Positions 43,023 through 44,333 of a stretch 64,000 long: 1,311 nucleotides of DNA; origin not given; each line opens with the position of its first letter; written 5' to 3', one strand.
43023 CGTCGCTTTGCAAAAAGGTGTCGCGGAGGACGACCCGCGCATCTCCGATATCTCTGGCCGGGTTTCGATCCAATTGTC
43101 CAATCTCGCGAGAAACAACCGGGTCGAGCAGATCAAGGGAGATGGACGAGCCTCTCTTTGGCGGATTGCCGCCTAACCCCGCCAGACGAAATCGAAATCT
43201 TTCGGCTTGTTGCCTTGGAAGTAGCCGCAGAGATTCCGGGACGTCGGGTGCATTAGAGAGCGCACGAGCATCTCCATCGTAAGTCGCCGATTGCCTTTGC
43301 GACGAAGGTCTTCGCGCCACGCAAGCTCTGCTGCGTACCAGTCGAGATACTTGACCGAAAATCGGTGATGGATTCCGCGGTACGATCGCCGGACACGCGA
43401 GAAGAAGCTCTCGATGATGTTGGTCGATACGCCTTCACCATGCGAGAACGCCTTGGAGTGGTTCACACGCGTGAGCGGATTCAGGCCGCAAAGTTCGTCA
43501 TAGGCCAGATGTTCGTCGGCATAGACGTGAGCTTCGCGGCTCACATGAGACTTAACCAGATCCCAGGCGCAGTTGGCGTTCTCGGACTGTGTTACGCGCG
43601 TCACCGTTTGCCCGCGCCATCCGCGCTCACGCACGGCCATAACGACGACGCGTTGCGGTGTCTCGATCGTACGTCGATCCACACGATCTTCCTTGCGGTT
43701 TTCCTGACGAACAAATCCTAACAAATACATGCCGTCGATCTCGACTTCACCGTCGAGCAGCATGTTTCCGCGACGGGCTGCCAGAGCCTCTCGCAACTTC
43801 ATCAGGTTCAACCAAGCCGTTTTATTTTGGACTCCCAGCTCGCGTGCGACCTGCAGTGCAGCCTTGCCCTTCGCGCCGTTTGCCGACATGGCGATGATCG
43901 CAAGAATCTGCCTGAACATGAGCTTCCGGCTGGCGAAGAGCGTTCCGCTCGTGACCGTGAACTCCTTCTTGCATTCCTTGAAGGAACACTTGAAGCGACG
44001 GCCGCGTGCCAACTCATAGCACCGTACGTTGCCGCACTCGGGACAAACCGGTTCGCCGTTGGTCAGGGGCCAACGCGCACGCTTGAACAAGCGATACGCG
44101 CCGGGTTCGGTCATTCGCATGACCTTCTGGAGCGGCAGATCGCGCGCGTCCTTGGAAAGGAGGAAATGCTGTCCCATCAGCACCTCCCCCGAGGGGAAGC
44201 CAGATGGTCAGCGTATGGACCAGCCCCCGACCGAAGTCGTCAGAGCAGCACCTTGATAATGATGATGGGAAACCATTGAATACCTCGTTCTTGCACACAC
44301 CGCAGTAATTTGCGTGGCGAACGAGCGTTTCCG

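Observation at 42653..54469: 11.8-kb IS1595-family transposon with intact ends and perfect 8-bp target duplication, loaded with defence-like cargo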

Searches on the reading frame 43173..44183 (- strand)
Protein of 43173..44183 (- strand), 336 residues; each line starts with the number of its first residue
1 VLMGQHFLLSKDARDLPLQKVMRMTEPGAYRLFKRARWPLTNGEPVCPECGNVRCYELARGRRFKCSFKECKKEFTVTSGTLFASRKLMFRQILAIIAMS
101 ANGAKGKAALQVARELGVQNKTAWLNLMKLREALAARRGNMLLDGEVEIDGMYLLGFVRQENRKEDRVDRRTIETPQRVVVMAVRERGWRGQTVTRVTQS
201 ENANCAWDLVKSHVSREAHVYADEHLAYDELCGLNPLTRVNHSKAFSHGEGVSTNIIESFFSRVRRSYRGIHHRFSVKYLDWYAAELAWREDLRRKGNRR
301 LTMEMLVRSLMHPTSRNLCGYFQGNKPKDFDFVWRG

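Call 7: search_protein_families(library=pfam, proteins=[window:43173-44183:-], max_evalue=0.01)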
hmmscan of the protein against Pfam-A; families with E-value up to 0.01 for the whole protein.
window:43173-44183:- (336 aa): 2 families
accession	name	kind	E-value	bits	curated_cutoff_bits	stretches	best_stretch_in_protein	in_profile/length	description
PF12762.13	DDE_Tnp_IS1595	-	1.3e-40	139.3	27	1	143-292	2-153/153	ISXO2-like transposase domain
PF12760.12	Zn_ribbon_IS1595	-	3e-08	33.9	25.4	1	25-73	2-45/46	Transposase zinc-ribbon domain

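Call 13: find_homologous_proteins(query=window:43173-44183:-)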
Query window:43173-44183:- (336 aa): 2132 proteins with E <= 0.001 among 4592 candidates; the best 120 are listed.
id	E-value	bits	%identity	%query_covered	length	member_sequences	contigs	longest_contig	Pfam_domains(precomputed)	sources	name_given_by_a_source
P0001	1.6e-205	700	90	99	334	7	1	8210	PF12760.13,PF12762.14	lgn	-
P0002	1.5e-196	670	86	99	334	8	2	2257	PF12760.13,PF12762.14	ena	-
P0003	1.5e-181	621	83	99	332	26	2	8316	PF12760.13,PF12762.14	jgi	-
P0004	1.0e-149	516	69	99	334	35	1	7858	PF12760.13,PF12762.14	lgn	-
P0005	6.3e-149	514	70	99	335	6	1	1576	PF12760.13,PF12762.14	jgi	jgi:transposase-like protein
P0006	3.7e-145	501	68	99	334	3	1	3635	PF12760.13,PF12762.14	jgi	-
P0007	3.0e-138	479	81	78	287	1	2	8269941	PF12760.13,PF12762.14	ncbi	ncbi:transposase-like protein [Nitrobacteraceae bacterium AZCC 2161]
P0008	1.9e-126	440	60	99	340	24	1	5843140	PF12760.13,PF12762.14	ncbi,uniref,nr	ncbi:hypothetical protein BB934_26075 [Microvirga ossetica]|uniref:ISXO2-like transposase domain-con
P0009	8.5e-125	434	58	99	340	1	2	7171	PF12760.13,PF12762.14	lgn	-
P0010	2.7e-124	433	61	97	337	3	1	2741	PF12760.13,PF12762.14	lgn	-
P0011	5.3e-124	432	58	99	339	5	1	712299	PF12760.13,PF12762.14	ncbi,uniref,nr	ncbi:hypothetical protein BB934_35715 (plasmid) [Microvirga ossetica]|uniref:ISXO2-like transposase 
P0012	7.5e-124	431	57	99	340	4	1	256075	PF12760.13,PF12762.14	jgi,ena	-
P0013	4.4e-123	429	58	99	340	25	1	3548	PF12760.13,PF12762.14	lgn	-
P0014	4.5e-123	429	79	72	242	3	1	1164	PF12762.14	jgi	jgi:hypothetical protein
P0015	1.1e-122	427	57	99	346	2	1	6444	PF12760.13,PF12762.14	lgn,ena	-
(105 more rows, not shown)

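Call 14: find_encoding_contigs(protein=window:43173-44183:-, flank=10000, max_places=10)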
Protein window:43173-44183:- (336 aa): no gene with exactly this product is on record in the collection.

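Call 15: find_encoding_contigs(protein=window:43173-44177:-, flank=10000, max_places=10)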
Protein window:43173-44177:- (334 aa): 22 contigs read that carry it; 10 places shown.
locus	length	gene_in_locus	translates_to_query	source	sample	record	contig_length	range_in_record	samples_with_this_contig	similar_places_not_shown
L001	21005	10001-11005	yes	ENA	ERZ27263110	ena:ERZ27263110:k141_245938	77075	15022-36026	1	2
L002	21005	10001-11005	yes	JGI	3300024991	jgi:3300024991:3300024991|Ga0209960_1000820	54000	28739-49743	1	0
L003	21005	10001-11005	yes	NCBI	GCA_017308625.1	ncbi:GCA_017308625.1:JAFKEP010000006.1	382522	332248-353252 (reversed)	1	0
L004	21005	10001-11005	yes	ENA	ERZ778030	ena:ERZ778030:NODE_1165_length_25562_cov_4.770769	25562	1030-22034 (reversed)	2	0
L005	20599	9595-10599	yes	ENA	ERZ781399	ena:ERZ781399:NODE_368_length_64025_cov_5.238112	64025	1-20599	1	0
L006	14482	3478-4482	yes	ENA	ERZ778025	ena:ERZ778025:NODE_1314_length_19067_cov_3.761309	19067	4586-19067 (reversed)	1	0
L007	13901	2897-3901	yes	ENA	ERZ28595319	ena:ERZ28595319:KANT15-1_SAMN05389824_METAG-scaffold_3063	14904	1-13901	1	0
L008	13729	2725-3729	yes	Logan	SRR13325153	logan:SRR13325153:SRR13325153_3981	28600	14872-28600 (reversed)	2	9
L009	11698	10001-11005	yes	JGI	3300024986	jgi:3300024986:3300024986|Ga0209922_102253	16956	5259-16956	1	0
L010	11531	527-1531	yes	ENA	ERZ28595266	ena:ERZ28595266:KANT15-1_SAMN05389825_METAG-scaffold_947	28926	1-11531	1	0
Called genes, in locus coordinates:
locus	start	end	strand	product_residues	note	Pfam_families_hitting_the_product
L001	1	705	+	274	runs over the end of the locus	-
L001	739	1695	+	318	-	PF03118:RNA_pol_A_CTD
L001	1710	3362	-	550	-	-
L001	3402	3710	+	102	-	-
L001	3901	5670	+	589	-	PF03235:GmrSD_N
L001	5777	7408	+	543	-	PF25390:WD40_RLD, PF13540:RCC1_2, PF00415:RCC1, PF13540:RCC1_2, PF00415:RCC1, PF13540:RCC1_2, PF00415:RCC1, PF25390:WD40_RLD, +5 more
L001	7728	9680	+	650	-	PF00004:AAA, PF01434:Peptidase_M41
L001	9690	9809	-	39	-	-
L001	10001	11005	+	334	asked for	PF12760:Zn_ribbon_IS1595, PF12762:DDE_Tnp_IS1595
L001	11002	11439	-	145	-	-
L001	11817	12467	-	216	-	PF00392:GntR, PF13545:HTH_Crp_2 (weak), PF13412:HTH_24 (faint), PF12802:MarR_2 (weak), PF07729:FCD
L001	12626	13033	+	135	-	PF02310:B12-binding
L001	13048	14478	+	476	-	PF00501:AMP-binding, PF14535:AMP-binding_C_2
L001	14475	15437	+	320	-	PF03308:MeaB, PF13191:AAA_16 (weak), PF02492:cobW (faint), PF03029:ATP_bind_1 (faint)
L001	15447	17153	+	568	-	PF01642:MM_CoA_mutase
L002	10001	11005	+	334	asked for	PF12760:Zn_ribbon_IS1595, PF12762:DDE_Tnp_IS1595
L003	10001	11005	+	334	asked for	PF12760:Zn_ribbon_IS1595, PF12762:DDE_Tnp_IS1595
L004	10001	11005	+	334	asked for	PF12760:Zn_ribbon_IS1595, PF12762:DDE_Tnp_IS1595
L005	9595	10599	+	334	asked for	PF12760:Zn_ribbon_IS1595, PF12762:DDE_Tnp_IS1595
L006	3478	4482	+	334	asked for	PF12760:Zn_ribbon_IS1595, PF12762:DDE_Tnp_IS1595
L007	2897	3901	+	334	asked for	PF12760:Zn_ribbon_IS1595, PF12762:DDE_Tnp_IS1595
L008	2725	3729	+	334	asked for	PF12760:Zn_ribbon_IS1595, PF12762:DDE_Tnp_IS1595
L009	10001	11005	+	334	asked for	PF12760:Zn_ribbon_IS1595, PF12762:DDE_Tnp_IS1595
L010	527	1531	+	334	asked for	PF12760:Zn_ribbon_IS1595, PF12762:DDE_Tnp_IS1595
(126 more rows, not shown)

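Call 16: find_encoding_contigs(protein=P0001, flank=10000, max_places=6)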
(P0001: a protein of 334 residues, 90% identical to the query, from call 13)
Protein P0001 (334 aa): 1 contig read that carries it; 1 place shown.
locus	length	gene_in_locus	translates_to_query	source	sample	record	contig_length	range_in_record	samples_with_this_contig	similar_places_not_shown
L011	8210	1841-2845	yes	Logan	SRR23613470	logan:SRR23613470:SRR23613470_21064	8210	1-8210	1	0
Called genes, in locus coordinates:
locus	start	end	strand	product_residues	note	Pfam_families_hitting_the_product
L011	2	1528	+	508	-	?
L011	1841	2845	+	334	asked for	PF12760:Zn_ribbon_IS1595, PF12762:DDE_Tnp_IS1595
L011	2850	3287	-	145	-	-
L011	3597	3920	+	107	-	-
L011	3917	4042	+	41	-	-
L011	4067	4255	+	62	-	-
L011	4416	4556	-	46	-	-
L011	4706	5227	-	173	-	PF14373:Imm_superinfect (weak)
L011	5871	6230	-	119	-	-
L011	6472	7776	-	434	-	PF13481:AAA_25, PF06745:ATPase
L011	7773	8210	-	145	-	?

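Call 17: find_encoding_contigs(protein=P0003, flank=10000, max_places=6)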
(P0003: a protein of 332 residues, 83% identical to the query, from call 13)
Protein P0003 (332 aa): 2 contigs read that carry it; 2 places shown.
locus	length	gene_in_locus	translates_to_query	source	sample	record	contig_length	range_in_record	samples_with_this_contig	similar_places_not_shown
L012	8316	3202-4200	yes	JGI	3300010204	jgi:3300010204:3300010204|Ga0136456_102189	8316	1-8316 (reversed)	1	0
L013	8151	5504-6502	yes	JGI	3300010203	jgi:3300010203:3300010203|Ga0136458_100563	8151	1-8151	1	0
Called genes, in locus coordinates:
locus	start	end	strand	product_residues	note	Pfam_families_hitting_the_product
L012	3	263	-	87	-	?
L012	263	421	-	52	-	-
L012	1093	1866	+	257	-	PF00004:AAA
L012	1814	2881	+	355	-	PF00004:AAA, PF17862:AAA_lid_3, PF01434:Peptidase_M41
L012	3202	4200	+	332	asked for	PF12760:Zn_ribbon_IS1595, PF12762:DDE_Tnp_IS1595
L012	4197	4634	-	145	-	-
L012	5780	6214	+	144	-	PF13274:SocA_Panacea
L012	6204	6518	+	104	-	-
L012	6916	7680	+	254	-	-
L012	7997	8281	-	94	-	-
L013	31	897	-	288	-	PF13276:HTH_21, PF00665:rve, PF13683:rve_3, PF13333:rve_2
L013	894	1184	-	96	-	PF01527:HTH_Tnp_1, PF13384:HTH_23 (faint)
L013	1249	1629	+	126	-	-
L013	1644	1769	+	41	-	-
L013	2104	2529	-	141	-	-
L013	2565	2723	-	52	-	-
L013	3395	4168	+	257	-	PF00004:AAA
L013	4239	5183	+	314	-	PF00004:AAA (weak), PF17862:AAA_lid_3, PF01434:Peptidase_M41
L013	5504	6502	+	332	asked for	PF12760:Zn_ribbon_IS1595, PF12762:DDE_Tnp_IS1595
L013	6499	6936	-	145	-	-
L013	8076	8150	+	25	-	?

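Call 21: search_dna_similar(query=window:43173-44177:-, collection=plasmids, mode=protein, max_rows=40)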
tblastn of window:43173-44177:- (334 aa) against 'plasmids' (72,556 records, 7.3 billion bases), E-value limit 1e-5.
Records with a match: 276; places in all: 361; records where one place covers at least 80% of the query: 92.
Best place of each record, by identity: <60% 276.
By first word of the organism name: Rhizobium 46; Sinorhizobium 31; Pseudosulfitobacter 30; Xanthomonas 20; Ralstonia 18; Aeromonas 17; Mesorhizobium 9; Agrobacterium 8; Azospirillum 6; Neorhizobium 6; and 41 more.
By predicted mobility (MOB-suite, as given by PLSDB): conjugative 126; non-mobilizable 114; mobilizable 36.
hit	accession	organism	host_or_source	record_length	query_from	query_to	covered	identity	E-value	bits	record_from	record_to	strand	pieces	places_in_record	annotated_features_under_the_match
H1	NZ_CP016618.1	Microvirga ossetica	Vicia alpestris,cell culture,nodules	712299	1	331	99%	58.3%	2e-116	377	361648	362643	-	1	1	IS1595 family transposase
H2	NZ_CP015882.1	Ensifer adhaerens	silty clay loam soil (pH 6.1)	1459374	2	334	100%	56.7%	2e-114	371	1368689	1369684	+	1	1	none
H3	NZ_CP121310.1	Ensifer adhaerens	bacterial colony,soil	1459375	2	334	100%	56.7%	2e-114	371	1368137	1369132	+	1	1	none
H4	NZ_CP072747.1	Agrobacterium tumefaciens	cell culture,noduls from roots of ...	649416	2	334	99%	56.9%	2e-95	375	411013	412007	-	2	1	IS1595 family transposase | transposase | hypothetical protein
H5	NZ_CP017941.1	Phyllobacterium zundukense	Oxytropis triphylla,cell culture,root ...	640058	2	334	100%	54.9%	3e-104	342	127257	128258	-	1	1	IS1595 family transposase | transposase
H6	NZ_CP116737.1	Agrobacterium pusense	-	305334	1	332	99%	48.5%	8e-82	277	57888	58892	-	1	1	IS1595 family transposase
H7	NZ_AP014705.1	Methylobacterium aquaticum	-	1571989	1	326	98%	45.8%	6e-68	238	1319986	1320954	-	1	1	none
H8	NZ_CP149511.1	Pararhizobium sp. A13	Aeschynomene indica,cell ...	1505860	39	332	88%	48.7%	1e-44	255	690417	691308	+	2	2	none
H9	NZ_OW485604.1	Rhodovastum atsumiense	-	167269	1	321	96%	42.8%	3e-59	212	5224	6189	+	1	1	IS1595 family transposase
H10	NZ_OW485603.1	Rhodovastum atsumiense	-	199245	1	321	96%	42.8%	3e-59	212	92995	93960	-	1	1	IS1595 family transposase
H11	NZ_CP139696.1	Limimaricola variabilis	Bacterial Culture,hydrothermal vent ...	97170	1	321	96%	42.7%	4e-58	209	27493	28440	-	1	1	IS1595 family transposase | hypothetical protein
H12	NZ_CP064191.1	Rhizobium sp. 007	Onobrychis viciifolia,cell culture,root ...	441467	22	332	88%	46.3%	1e-30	268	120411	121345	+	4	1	hypothetical protein | transposase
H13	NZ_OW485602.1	Rhodovastum atsumiense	-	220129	1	321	96%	42.2%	1e-61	219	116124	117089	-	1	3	IS1595 family transposase | hypothetical protein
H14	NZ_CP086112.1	Skermanella rosea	single cell,hydrocarbon-contaminated ...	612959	1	321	96%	41.9%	1e-60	216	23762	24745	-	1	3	IS1595 family transposase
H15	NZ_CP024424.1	Paracoccus yeei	Homo sapiens,single cell,skin swab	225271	1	321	96%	41.7%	1e-36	203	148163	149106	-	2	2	hypothetical protein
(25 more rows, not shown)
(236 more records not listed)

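Call 33: get_annotated_region(hit=H1, flank=12000)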
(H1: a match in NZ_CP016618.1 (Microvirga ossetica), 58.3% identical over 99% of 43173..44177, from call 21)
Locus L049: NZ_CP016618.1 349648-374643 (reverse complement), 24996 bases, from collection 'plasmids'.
description: Microvirga ossetica strain V5/3m plasmid unnamed3, complete sequence
organism: Microvirga ossetica (NCBI taxid 1882682)
taxonomy: Bacteria; Pseudomonadota; Alphaproteobacteria; Hyphomicrobiales; Methylobacteriaceae; Microvirga; Microvirga ossetica
host: -; source: Vicia alpestris,cell culture,nodules; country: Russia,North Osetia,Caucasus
typing (MOB-suite, as given by PLSDB): non-mobilizable
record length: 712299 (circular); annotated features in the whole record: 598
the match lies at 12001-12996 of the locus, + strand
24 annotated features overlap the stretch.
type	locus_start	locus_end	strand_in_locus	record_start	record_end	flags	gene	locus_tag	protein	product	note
CDS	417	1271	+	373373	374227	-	-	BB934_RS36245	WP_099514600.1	YsnF/AvaK domain-containing protein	-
CDS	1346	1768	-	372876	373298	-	-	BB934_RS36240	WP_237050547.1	DUF2382 domain-containing protein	-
CDS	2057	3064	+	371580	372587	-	-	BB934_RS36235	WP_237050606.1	PhnA-like protein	-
CDS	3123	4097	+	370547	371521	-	-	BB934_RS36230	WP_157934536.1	YihY/virulence factor BrkB family protein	-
CDS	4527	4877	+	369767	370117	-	-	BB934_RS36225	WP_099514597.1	hypothetical protein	-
CDS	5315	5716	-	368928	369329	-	-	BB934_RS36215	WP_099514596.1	hypothetical protein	-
CDS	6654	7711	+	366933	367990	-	-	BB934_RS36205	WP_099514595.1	IS630 family transposase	-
CDS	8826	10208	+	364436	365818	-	-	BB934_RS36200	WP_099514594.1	HTH domain-containing protein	-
CDS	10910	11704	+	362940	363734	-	-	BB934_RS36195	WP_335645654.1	inositol monophosphatase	-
CDS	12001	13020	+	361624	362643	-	-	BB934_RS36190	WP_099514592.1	IS1595 family transposase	-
CDS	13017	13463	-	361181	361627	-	-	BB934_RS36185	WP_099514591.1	hypothetical protein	-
CDS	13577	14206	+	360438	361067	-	-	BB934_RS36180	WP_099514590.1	hypothetical protein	-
CDS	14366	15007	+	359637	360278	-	-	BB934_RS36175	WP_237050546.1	HAD-IA family hydrolase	GO:0008152 - metabolic process [Evidence IEA]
CDS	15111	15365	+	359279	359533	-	-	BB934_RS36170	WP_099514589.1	hypothetical protein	-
CDS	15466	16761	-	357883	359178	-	-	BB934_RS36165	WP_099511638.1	ISNCY family transposase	-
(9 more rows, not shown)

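Call 34: get_annotated_region(hit=H5, flank=12000)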
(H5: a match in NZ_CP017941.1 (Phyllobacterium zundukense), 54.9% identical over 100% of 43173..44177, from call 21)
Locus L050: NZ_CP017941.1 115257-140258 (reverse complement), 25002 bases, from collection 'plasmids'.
description: Phyllobacterium zundukense strain Tri-48 plasmid unnamed1, complete sequence
organism: Phyllobacterium zundukense (NCBI taxid 1867719)
taxonomy: Bacteria; Pseudomonadota; Alphaproteobacteria; Hyphomicrobiales; Phyllobacteriaceae; Phyllobacterium; Phyllobacterium zundukense
host: -; source: Oxytropis triphylla,cell culture,root nodule; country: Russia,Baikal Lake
typing (MOB-suite, as given by PLSDB): non-mobilizable
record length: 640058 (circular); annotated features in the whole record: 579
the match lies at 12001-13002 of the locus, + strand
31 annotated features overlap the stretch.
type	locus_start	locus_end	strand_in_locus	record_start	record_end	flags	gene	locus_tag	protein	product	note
CDS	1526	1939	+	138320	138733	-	-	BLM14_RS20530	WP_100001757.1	N-acetylmuramoyl-L-alanine amidase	GO:0009253 - peptidoglycan catabolic process [Evidence IEA]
CDS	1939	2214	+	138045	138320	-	-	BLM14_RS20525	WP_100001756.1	hypothetical protein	-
CDS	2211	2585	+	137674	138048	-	-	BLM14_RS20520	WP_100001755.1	hypothetical protein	-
CDS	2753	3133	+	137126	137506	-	-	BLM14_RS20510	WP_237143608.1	hypothetical protein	-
CDS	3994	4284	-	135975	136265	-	-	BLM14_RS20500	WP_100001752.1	DUF1236 domain-containing protein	-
CDS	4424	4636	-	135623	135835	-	-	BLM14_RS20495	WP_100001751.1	hypothetical protein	-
CDS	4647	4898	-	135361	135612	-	-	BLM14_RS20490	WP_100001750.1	hypothetical protein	-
CDS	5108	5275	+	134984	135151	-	-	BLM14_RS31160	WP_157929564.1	hypothetical protein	-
CDS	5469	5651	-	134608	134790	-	-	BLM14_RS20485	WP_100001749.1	hypothetical protein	-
CDS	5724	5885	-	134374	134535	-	-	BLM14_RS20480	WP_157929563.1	hypothetical protein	-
CDS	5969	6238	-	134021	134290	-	-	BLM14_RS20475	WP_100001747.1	hypothetical protein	-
CDS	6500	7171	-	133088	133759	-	-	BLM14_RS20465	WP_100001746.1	SOS response-associated peptidase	GO:0018142 - obsolete protein-DNA covalent cross-linking [Evidence IEA]; GO:0009432 - SOS response [Evidence IEA]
CDS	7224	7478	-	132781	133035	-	-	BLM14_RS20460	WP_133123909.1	hypothetical protein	-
CDS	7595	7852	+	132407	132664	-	-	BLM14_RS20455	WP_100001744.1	hypothetical protein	-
CDS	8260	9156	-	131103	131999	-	-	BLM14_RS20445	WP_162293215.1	LysR family transcriptional regulator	-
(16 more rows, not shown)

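Call 40: search_protein_families(library=ncbifam, proteins=[window:43173-44177:-], max_evalue=0.001)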
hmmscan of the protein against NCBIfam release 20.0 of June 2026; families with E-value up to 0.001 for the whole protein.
window:43173-44177:- (334 aa): 1 family
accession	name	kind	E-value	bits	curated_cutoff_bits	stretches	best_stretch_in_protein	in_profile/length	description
NF033547.1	transpos_IS1595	equivalog_domain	1.1e-37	130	75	1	84-291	2-214/215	IS1595 family transposase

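Call 72: search_protein_families(library=pfam, proteins=[L013:2104-2529:-, L050:10782-11255:+], max_evalue=0.001)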
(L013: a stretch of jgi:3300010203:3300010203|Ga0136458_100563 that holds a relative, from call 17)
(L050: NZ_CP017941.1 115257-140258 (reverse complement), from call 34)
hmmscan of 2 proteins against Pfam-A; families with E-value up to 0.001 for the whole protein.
L013:2104-2529:- (141 aa): 0 families

L050:10782-11255:+ (157 aa): 0 families
